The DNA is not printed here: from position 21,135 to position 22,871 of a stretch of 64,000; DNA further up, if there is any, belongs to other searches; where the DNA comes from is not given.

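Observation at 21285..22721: Orphan, highly divergent SecY-like channel with a C-terminal DUF2007-like cytoplasmic domain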

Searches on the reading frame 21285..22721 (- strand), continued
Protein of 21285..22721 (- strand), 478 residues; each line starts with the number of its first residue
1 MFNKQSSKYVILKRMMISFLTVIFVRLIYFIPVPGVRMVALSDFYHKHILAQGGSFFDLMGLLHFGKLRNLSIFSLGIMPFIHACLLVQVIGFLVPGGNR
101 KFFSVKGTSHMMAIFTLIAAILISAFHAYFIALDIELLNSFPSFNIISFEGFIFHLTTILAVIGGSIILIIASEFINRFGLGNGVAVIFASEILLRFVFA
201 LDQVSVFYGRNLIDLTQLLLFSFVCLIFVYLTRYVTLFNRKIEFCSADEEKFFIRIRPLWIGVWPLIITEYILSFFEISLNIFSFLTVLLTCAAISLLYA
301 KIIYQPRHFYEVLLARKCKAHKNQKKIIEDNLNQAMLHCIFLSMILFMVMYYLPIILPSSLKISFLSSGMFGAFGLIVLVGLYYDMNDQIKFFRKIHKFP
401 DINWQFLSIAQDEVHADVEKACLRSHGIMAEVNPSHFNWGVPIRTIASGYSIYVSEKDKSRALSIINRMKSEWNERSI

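Call 56: list_cluster_members(proteins=[P0001, P0030, P0015, P0364, P0381, P0394, P0408, P0467, P0357, P0445])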
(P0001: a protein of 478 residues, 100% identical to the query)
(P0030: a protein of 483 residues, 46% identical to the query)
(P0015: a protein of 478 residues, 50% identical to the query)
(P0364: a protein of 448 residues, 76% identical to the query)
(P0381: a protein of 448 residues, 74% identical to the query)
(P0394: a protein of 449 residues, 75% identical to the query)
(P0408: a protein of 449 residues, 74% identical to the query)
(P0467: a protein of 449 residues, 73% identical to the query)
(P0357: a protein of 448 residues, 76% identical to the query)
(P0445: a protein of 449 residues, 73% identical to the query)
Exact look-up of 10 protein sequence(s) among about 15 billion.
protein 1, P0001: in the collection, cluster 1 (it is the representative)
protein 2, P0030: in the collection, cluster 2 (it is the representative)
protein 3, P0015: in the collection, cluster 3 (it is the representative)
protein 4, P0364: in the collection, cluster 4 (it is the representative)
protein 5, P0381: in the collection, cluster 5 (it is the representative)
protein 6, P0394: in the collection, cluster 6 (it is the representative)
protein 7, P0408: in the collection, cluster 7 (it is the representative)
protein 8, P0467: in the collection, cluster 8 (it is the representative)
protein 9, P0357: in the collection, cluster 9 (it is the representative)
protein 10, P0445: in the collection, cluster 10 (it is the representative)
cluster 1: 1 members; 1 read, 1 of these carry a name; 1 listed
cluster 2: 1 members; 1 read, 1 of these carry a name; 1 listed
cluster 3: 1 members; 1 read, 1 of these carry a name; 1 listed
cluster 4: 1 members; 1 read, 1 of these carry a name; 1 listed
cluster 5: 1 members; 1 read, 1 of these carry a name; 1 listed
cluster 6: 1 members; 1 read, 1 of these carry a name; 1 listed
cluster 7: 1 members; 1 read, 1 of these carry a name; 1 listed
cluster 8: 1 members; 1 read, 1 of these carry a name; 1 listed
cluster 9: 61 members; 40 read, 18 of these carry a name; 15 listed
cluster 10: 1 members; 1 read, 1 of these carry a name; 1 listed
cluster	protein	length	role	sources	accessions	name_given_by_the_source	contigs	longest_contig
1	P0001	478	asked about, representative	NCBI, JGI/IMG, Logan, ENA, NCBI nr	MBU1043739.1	MAG: hypothetical protein KJ915_04990 [Candidatus Omnitrophica bacterium] | hypothetical protein [Candidatus Omnitrophota bacterium]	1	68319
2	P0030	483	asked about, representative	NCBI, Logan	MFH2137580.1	MAG: hypothetical protein ABII88_03615 [Candidatus Omnitrophota bacterium]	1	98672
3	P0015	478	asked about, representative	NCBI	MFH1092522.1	MAG: hypothetical protein V1739_00030 [Candidatus Omnitrophota bacterium]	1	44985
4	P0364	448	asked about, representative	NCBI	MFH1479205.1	MAG: preprotein translocase subunit SecY [Candidatus Omnitrophota bacterium]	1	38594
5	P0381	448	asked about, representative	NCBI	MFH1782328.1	MAG: preprotein translocase subunit SecY [Candidatus Omnitrophota bacterium]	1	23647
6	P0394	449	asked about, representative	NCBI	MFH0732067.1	MAG: preprotein translocase subunit SecY [Candidatus Omnitrophota bacterium]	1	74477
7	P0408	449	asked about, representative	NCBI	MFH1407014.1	MAG: preprotein translocase subunit SecY [Candidatus Omnitrophota bacterium]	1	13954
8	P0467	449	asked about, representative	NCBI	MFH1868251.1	MAG: preprotein translocase subunit SecY [Candidatus Omnitrophota bacterium]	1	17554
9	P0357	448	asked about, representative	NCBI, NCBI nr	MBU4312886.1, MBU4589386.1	MAG: preprotein translocase subunit SecY [Candidatus Omnitrophica bacterium] | preprotein translocase subunit SecY [Candidatus Omnitrophota bacterium]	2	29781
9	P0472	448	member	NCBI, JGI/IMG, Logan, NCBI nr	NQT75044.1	MAG: preprotein translocase subunit SecY [Candidatus Omnitrophica bacterium] | preprotein translocase subunit SecY [Candidatus Omnitrophota bacterium]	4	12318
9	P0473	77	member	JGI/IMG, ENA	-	preprotein translocase subunit SecY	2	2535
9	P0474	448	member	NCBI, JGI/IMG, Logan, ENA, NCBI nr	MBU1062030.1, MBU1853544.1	MAG: preprotein translocase subunit SecY [Candidatus Omnitrophica bacterium] | preprotein translocase subunit SecY [Candidatus Omnitrophota bacterium]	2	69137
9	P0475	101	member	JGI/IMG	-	preprotein translocase subunit SecY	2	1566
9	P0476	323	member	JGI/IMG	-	preprotein translocase subunit SecY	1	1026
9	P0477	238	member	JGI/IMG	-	preprotein translocase subunit SecY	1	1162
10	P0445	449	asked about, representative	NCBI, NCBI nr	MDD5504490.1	MAG: preprotein translocase subunit SecY [Candidatus Omnitrophica bacterium] | preprotein translocase subunit SecY [Candidatus Omnitrophota bacterium]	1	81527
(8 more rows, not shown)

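Call 64: find_encoding_contigs(protein=P0428, flank=8000, max_places=2)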
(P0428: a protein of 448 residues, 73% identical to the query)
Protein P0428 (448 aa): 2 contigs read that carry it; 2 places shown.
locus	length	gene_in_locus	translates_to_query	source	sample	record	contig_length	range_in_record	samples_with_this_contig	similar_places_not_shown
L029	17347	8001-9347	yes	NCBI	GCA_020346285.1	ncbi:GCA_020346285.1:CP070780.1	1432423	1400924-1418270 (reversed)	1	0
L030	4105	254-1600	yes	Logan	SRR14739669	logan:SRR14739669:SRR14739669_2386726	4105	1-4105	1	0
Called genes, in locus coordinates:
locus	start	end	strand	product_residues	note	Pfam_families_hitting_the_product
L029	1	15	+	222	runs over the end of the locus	PF00297:Ribosomal_L3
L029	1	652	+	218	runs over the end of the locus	PF00573:Ribosomal_L4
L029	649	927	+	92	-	PF00276:Ribosomal_L23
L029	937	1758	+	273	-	PF00181:Ribosomal_L2_N, PF03947:Ribosomal_L2_C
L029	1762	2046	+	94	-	PF00203:Ribosomal_S19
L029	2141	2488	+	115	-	PF00237:Ribosomal_L22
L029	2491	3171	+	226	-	PF07650:KH_2, PF00189:Ribosomal_S3_C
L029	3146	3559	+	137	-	PF00252:Ribosomal_L16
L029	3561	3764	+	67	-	PF00831:Ribosomal_L29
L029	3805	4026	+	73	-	PF00366:Ribosomal_S17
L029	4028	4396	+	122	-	PF00238:Ribosomal_L14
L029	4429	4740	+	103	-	PF00467:KOW (weak), PF17136:ribosomal_L24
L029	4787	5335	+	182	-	PF00281:Ribosomal_L5, PF00673:Ribosomal_L5_C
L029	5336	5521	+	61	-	PF00253:Ribosomal_S14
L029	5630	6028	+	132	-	PF00410:Ribosomal_S8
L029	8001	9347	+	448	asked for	PF00344:SecY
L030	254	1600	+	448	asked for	PF00344:SecY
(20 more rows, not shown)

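Call 65: find_encoding_contigs(protein=P0156, flank=10000, max_places=3)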
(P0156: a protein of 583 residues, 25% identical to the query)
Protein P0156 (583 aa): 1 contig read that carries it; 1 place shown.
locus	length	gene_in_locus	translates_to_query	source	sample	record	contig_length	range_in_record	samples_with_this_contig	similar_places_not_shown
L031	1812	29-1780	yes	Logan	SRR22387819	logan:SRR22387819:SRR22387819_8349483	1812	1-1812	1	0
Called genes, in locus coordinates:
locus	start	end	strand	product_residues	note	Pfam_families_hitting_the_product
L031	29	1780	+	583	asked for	PF00344:SecY, PF00584:SecE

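Call 66: find_encoding_contigs(protein=P0474, flank=3000, max_places=10)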
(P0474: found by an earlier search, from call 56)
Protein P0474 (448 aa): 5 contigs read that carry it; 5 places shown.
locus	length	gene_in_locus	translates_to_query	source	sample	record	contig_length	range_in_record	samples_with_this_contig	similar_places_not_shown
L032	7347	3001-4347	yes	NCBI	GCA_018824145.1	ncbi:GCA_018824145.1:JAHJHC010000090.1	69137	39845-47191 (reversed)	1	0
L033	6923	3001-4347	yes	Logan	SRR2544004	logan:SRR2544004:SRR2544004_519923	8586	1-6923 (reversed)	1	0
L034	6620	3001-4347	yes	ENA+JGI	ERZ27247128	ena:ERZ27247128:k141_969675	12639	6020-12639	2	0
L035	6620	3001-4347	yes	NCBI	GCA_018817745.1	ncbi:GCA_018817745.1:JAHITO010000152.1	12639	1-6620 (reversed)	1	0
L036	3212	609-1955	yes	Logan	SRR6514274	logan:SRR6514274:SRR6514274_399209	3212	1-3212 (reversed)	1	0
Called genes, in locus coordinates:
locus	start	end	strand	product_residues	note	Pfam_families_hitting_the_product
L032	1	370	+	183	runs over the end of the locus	PF00281:Ribosomal_L5, PF00673:Ribosomal_L5_C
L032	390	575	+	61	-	PF00253:Ribosomal_S14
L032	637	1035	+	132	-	PF00410:Ribosomal_S8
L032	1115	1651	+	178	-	PF00347:Ribosomal_L6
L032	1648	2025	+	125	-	PF00861:Ribosomal_L18p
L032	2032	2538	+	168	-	PF00333:Ribosomal_S5, PF03719:Ribosomal_S5_C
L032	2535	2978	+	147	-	PF00828:Ribosomal_L27A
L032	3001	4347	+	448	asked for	PF00344:SecY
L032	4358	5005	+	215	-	PF00406:ADK, PF13207:AAA_17, PF05191:ADK_lid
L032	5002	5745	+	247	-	PF00557:Peptidase_M24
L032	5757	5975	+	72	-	PF01176:eIF-1a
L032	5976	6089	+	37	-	PF00444:Ribosomal_L36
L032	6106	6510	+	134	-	PF00416:Ribosomal_S13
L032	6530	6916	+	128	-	PF00411:Ribosomal_S11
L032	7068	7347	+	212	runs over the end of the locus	PF00163:Ribosomal_S4, PF01479:S4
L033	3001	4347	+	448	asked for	PF00344:SecY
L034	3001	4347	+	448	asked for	PF00344:SecY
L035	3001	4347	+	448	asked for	PF00344:SecY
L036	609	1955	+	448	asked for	PF00344:SecY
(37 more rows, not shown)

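Call 75: search_protein_families(library=pfam, proteins=[L008:8996-9481:+, L008:11507-12364:-, L018:8891-9946:+, L018:11391-12422:+, L019:8970-9824:+, L019:11346-11792:+, L020:9355-9867:+, L020:11376-12437:+, L023:11377-12087:+, L024:8702-9841:+], max_evalue=0.01)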
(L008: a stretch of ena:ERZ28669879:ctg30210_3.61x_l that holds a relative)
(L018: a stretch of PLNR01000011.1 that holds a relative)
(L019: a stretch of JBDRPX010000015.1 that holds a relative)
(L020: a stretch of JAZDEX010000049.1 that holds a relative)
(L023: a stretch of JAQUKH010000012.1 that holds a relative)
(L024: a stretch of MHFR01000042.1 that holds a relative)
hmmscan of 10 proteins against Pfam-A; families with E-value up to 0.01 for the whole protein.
L008:8996-9481:+ (161 aa): 0 families

L008:11507-12364:- (285 aa): 0 families

L018:8891-9946:+ (351 aa): 1 family
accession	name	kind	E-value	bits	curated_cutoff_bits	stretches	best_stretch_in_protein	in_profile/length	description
PF00180.25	Iso_dh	-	1.3e-94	317.8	27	1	6-347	2-348/348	Isocitrate/isopropylmalate dehydrogenase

L018:11391-12422:+ (343 aa): 4 families
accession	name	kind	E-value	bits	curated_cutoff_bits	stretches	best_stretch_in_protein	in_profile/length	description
PF02774.23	Semialdhyde_dhC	-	3.4e-48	164.7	26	1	140-325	1-184/184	Semialdehyde dehydrogenase, dimerisation domain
PF01118.30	Semialdhyde_dh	-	5.9e-22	78.8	26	1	8-121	1-120/121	Semialdehyde dehydrogenase, NAD binding domain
PF02800.25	Gp_dh_C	-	0.00012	22.2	24.4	0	227-274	63-110/158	Glyceraldehyde 3-phosphate dehydrogenase, C-terminal domain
PF22698.1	Semialdhyde_dhC_1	-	0.00034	20.9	27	0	131-184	1-56/165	Semialdehyde dehydrogenase, dimerisation domain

L019:8970-9824:+ (284 aa): 2 families
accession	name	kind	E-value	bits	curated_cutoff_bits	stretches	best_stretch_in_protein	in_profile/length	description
PF10502.14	Peptidase_S26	-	9.9e-47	159.4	22.9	1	122-275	10-168/168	Signal peptidase, peptidase S26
PF05154.21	TM2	-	0.0082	16.8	27.9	1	6-46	2-44/51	TM2 domain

L019:11346-11792:+ (148 aa): 1 family
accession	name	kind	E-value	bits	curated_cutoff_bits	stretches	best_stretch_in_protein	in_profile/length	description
PF14581.11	SseB_C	-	4.1e-24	85.2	22.5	1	44-148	4-106/106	SseB protein C-terminal domain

L020:9355-9867:+ (170 aa): 1 family
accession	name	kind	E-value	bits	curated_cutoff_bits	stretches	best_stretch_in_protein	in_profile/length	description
PF01161.25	PBP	-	1e-37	129.9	24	1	40-166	2-135/135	Phosphatidylethanolamine-binding protein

L020:11376-12437:+ (353 aa): 8 families
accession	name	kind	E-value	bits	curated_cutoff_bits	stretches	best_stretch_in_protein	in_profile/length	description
PF04015.17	DUF362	-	3.9e-29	102.6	24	1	43-312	3-199/200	Domain of unknown function (DUF362)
PF14697.11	Fer4_21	-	7.7e-08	32.8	35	2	217-245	1-32/59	4Fe-4S dicluster domain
PF00037.32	Fer4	-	6.1e-07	29.4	21.1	2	190-211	3-24/24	4Fe-4S binding domain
PF25160.1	LdpA_Fe-S-bd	-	9.7e-07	28.9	27.6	2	201-240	9-44/49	LdpA Fe-S cluster-binding domain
PF12838.12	Fer4_7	-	1.5e-05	25.8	27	1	194-238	1-52/52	4Fe-4S dicluster domain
PF13237.11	Fer4_10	-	0.00048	20.4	25.5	1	190-234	4-52/53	4Fe-4S dicluster domain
PF13484.11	Fer4_16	-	0.0036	18.5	30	0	194-213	1-20/66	4Fe-4S double cluster binding domain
PF12797.12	Fer4_2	-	0.0047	17.3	24.5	0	188-207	3-22/22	4Fe-4S binding domain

L023:11377-12087:+ (236 aa): 4 families
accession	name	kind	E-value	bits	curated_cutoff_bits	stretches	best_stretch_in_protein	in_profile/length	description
PF13414.12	TPR_11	-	1.4e-06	28.3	26.8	1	77-110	4-37/42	TPR repeat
PF14559.12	TPR_19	-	1.7e-05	25.5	25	0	123-158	6-41/68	Tetratricopeptide repeat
PF07719.23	TPR_2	-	0.00037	20.9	27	0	74-99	8-33/34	Tetratricopeptide repeat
PF13428.12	TPR_14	-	0.0097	17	23.5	0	123-149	16-42/44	Tetratricopeptide repeat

L024:8702-9841:+ (379 aa): 2 families
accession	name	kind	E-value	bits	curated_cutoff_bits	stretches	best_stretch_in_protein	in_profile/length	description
PF00155.27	Aminotran_1_2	-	5.7e-60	203.8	19.7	1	39-378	2-360/361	Aminotransferase class I and II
PF01212.27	Beta_elim_lyase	-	0.00022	21.1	27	1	84-259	33-222/288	Beta-eliminating lyase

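Call 82: find_encoding_contigs(protein=P0449, flank=2000, max_places=10)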
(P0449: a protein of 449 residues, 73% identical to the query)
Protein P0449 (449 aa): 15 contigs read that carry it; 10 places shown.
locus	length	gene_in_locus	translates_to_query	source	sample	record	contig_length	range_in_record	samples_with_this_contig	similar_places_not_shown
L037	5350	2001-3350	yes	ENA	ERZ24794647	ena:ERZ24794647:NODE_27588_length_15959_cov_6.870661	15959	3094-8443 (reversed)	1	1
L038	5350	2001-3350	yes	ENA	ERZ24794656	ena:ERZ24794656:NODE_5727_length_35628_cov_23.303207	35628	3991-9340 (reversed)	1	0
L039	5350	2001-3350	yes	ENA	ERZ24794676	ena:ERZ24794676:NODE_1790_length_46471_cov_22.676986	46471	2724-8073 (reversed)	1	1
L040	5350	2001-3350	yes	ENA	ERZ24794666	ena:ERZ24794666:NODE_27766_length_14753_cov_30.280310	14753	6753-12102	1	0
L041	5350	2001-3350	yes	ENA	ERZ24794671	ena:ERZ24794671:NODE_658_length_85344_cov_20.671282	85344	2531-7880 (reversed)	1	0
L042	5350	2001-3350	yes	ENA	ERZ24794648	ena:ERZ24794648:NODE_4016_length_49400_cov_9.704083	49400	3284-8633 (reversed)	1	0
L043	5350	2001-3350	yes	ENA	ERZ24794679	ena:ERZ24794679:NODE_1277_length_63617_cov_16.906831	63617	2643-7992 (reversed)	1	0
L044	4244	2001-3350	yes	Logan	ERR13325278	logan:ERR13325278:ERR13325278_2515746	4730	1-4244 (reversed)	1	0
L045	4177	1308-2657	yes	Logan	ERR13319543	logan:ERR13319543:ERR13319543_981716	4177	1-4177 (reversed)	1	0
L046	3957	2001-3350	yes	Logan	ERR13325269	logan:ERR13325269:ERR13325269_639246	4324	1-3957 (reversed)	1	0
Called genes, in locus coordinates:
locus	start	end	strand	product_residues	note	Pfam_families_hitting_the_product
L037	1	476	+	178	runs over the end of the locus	PF00347:Ribosomal_L6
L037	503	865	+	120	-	PF00861:Ribosomal_L18p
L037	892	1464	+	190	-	PF00333:Ribosomal_S5, PF03719:Ribosomal_S5_C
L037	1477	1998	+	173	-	PF00828:Ribosomal_L27A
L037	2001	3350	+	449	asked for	PF00344:SecY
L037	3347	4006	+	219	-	PF00406:ADK, PF13207:AAA_17, PF13238:AAA_18 (weak), PF13671:AAA_33 (weak), PF05191:ADK_lid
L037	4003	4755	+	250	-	PF00557:Peptidase_M24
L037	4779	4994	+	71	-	PF01176:eIF-1a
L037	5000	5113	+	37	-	PF00444:Ribosomal_L36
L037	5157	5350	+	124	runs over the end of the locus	PF00416:Ribosomal_S13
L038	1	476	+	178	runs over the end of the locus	PF00347:Ribosomal_L6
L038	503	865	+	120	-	PF00861:Ribosomal_L18p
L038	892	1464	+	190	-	PF00333:Ribosomal_S5, PF03719:Ribosomal_S5_C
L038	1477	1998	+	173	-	PF00828:Ribosomal_L27A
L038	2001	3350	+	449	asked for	PF00344:SecY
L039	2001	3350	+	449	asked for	PF00344:SecY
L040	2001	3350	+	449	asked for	PF00344:SecY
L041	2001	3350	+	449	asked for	PF00344:SecY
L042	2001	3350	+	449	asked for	PF00344:SecY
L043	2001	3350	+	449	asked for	PF00344:SecY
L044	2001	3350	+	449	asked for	PF00344:SecY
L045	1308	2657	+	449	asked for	PF00344:SecY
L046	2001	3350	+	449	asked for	PF00344:SecY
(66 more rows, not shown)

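Call 83: find_related_loci(query=A3, collection=metagenome_contigs, flank=10000)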
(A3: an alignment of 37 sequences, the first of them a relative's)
Query A3 (478 aa) in metagenome_contigs; peptide patterns used: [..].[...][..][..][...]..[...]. (x = any residue, [..] = any of these).
47 stretches matched a pattern; 26 encode a relative of the query (tblastn E <= 1e-3); 26 distinct loci.
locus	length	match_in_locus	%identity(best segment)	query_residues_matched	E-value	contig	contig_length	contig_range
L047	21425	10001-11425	51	4-478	9e-165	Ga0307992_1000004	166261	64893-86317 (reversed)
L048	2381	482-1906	39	6-478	5e-117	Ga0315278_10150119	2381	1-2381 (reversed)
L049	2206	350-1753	28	13-466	2e-63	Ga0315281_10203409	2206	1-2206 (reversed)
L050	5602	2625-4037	28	11-467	1e-54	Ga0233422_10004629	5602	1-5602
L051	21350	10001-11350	27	14-467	6e-49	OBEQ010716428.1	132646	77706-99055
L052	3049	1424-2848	28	13-467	3e-48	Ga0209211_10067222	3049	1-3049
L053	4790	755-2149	28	28-477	2e-47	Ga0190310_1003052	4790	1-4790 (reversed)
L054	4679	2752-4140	26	13-466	4e-47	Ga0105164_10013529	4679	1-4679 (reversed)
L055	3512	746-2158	27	13-466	8e-47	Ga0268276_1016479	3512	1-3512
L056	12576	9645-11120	29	2-474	3e-46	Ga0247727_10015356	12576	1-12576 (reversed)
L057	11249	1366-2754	28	28-473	2e-46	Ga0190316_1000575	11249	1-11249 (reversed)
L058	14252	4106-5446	28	28-472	4e-45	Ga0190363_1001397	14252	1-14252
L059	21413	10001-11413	25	13-468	3e-45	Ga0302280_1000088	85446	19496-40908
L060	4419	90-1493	24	11-466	3e-41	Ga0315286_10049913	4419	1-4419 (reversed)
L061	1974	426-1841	26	13-462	3e-41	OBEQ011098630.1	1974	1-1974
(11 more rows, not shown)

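Call 85: search_protein_families(library=pfam, proteins=[L059:9272-11419:+, L057:1141-2757:+, L053:554-2152:+, L049:182-1762:+, L056:9510-11102:+, L061:258-1859:+, L051:9926-11353:+, L048:458-1909:+], max_evalue=0.1)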
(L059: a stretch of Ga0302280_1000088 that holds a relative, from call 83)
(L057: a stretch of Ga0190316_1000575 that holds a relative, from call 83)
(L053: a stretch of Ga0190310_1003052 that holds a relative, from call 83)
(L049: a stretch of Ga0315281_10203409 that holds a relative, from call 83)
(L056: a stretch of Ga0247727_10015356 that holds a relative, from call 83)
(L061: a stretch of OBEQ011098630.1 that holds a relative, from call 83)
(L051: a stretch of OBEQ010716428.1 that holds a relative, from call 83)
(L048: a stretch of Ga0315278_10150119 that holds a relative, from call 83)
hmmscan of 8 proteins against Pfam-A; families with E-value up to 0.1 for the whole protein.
L059:9272-11419:+ (715 aa): 2 families
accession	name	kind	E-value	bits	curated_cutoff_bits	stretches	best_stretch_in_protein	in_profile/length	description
PF00344.25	SecY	-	4.7e-31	108.7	32.2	1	300-630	1-304/306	SecY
PF22599.2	SecDF_P1_head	-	3.3e-12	46.7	27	1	100-158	36-94/114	SecDF, P1 head subdomain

L057:1141-2757:+ (538 aa): 1 family
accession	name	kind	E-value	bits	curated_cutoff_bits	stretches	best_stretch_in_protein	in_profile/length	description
PF00344.25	SecY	-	8.1e-27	94.8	32.2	1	116-428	1-286/306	SecY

L053:554-2152:+ (532 aa): 1 family
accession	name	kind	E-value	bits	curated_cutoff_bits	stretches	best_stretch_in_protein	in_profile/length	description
PF00344.25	SecY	-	2.7e-26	93.1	32.2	1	108-424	1-287/306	SecY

L049:182-1762:+ (526 aa): 1 family
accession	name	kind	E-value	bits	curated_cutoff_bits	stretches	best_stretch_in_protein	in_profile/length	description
PF00344.25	SecY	-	2.1e-53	182.1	32.2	1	116-444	1-305/306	SecY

L056:9510-11102:+ (530 aa): 3 families
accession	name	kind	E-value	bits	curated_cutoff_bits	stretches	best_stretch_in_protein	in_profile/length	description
PF00344.25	SecY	-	6.9e-46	157.4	32.2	1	117-449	2-305/306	SecY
PF09413.15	DUF2007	-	0.0014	19.2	25.7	1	472-529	8-64/66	Putative prokaryotic signal transducing protein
PF03303.18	WTF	-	0.015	15.6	25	1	127-182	95-150/224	WTF protein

L061:258-1859:+ (533 aa): 1 family
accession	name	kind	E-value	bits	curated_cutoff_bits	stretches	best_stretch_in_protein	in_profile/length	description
PF00344.25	SecY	-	5.7e-32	111.7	32.2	1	120-453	1-306/306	SecY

L051:9926-11353:+ (475 aa): 1 family
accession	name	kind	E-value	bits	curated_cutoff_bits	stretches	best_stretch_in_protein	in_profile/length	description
PF00344.25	SecY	-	2.8e-33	116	32.2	1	81-394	1-305/306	SecY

L048:458-1909:+ (483 aa): 2 families
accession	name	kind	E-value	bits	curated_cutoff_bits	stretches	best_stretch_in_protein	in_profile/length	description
PF00344.25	SecY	-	2.1e-25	90.2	32.2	1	75-389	1-303/306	SecY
PF09413.15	DUF2007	-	0.017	15.7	25.7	1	409-474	1-65/66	Putative prokaryotic signal transducing protein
